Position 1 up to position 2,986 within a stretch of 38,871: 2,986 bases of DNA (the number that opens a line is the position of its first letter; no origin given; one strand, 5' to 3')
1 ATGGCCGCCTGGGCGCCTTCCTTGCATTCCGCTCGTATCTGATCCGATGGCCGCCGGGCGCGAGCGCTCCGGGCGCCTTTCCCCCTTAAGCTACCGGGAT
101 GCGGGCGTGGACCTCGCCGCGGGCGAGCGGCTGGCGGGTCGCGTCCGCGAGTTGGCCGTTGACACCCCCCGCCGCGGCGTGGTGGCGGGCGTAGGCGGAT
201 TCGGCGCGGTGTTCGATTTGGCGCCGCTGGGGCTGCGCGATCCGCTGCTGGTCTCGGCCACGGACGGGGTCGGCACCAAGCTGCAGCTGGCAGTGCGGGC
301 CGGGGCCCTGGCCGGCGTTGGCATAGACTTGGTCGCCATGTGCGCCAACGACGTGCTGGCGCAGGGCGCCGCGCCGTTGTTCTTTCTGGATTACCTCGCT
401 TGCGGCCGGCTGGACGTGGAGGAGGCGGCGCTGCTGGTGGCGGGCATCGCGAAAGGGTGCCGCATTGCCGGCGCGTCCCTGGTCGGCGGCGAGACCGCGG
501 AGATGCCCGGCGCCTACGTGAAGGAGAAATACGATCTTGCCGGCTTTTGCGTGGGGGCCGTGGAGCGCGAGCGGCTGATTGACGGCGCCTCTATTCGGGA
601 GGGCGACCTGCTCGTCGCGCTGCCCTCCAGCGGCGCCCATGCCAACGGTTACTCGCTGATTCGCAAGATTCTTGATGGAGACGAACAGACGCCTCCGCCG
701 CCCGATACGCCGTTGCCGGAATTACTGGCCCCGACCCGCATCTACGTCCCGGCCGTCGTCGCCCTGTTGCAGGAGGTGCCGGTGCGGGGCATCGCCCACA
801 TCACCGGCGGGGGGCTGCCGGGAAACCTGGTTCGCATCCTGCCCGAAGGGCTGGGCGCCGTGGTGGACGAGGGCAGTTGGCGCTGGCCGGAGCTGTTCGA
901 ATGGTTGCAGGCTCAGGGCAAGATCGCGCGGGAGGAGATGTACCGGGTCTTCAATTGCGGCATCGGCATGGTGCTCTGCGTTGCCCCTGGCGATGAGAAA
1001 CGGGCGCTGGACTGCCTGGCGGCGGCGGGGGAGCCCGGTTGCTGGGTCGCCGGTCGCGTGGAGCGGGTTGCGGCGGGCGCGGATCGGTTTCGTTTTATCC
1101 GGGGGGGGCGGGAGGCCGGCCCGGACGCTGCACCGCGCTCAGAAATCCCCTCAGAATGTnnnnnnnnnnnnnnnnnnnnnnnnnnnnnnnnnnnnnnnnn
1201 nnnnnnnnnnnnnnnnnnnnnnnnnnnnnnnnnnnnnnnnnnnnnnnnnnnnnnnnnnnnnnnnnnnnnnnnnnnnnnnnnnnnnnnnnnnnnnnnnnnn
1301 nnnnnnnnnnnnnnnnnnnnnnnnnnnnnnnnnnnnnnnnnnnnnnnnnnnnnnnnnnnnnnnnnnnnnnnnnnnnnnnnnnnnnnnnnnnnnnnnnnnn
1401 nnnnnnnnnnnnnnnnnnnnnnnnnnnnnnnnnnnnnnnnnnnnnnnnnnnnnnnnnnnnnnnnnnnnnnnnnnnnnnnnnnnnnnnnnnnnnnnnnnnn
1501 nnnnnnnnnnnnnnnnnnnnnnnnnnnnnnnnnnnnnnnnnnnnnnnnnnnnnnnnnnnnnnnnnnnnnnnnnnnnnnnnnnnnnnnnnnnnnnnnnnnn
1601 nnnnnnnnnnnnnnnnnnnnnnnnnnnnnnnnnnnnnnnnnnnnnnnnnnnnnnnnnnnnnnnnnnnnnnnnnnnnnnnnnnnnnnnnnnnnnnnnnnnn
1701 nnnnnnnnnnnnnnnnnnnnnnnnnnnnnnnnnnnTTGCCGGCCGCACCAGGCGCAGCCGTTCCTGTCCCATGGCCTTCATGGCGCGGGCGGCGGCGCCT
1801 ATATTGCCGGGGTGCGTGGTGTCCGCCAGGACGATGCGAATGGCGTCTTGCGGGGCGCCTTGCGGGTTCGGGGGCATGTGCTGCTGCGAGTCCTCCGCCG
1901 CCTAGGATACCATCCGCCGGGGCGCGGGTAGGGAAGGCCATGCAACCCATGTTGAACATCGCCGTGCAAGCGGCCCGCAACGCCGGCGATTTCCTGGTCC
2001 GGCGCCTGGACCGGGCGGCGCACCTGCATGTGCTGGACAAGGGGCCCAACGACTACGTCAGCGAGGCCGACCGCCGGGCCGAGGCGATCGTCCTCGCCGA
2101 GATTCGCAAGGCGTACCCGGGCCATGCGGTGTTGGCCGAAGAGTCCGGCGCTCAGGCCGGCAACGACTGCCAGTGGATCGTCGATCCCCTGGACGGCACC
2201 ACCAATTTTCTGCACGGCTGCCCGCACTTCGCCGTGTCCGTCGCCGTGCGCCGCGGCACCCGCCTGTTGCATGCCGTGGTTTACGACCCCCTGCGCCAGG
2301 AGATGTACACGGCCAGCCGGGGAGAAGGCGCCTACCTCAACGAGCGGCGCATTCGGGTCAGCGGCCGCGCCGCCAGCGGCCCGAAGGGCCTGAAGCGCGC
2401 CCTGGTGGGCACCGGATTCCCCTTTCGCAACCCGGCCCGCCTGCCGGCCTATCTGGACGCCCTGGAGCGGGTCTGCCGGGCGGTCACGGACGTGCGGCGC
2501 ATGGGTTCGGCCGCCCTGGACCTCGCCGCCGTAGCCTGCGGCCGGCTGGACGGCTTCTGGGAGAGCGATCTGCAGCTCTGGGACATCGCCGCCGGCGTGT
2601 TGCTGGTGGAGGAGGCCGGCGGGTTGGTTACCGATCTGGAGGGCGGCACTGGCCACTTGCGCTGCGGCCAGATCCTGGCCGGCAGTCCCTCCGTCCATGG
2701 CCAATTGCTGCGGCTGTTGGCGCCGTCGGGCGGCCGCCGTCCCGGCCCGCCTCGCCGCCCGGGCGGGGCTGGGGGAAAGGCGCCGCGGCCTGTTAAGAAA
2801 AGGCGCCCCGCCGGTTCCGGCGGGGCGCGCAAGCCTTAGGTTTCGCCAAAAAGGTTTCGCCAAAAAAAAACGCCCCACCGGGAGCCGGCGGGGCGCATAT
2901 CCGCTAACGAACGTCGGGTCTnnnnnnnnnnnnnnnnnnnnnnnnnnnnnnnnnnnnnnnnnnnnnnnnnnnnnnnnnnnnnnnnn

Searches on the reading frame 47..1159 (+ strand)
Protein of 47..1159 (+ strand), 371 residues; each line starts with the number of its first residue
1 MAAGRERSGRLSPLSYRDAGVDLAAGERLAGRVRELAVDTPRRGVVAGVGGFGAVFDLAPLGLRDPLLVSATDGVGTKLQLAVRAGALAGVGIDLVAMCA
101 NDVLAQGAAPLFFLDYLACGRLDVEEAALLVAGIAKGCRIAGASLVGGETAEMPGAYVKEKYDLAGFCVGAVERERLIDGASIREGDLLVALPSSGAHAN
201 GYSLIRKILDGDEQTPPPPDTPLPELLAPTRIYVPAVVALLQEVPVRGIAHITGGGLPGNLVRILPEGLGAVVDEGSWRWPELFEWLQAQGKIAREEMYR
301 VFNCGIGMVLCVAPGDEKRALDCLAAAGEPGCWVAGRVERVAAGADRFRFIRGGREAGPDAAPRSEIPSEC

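Call 81: search_protein_families(library=pfam, proteins=[window:47-1159:+], max_evalue=0.00001)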
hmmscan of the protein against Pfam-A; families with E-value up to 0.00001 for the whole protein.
window:47-1159:+ (371 aa): 2 families
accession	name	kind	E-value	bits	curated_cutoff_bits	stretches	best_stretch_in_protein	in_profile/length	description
PF02769.27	AIRS_C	-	5.1e-34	118.1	23.1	1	184-340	1-147/156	AIR synthase related protein, C-terminal domain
PF00586.29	AIRS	-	4e-21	76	24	1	67-172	14-112/112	AIR synthase related protein, N-terminal domain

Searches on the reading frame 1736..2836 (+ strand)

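Call 81: search_protein_families(library=pfam, proteins=[window:1736-2836:+], max_evalue=0.00001)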
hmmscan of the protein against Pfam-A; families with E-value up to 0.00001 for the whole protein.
window:1736-2836:+ (367 aa): 1 family
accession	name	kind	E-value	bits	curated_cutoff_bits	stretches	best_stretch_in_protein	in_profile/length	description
PF00459.30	Inositol_P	-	1.4e-64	218.6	27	1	69-326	2-264/271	Inositol monophosphatase family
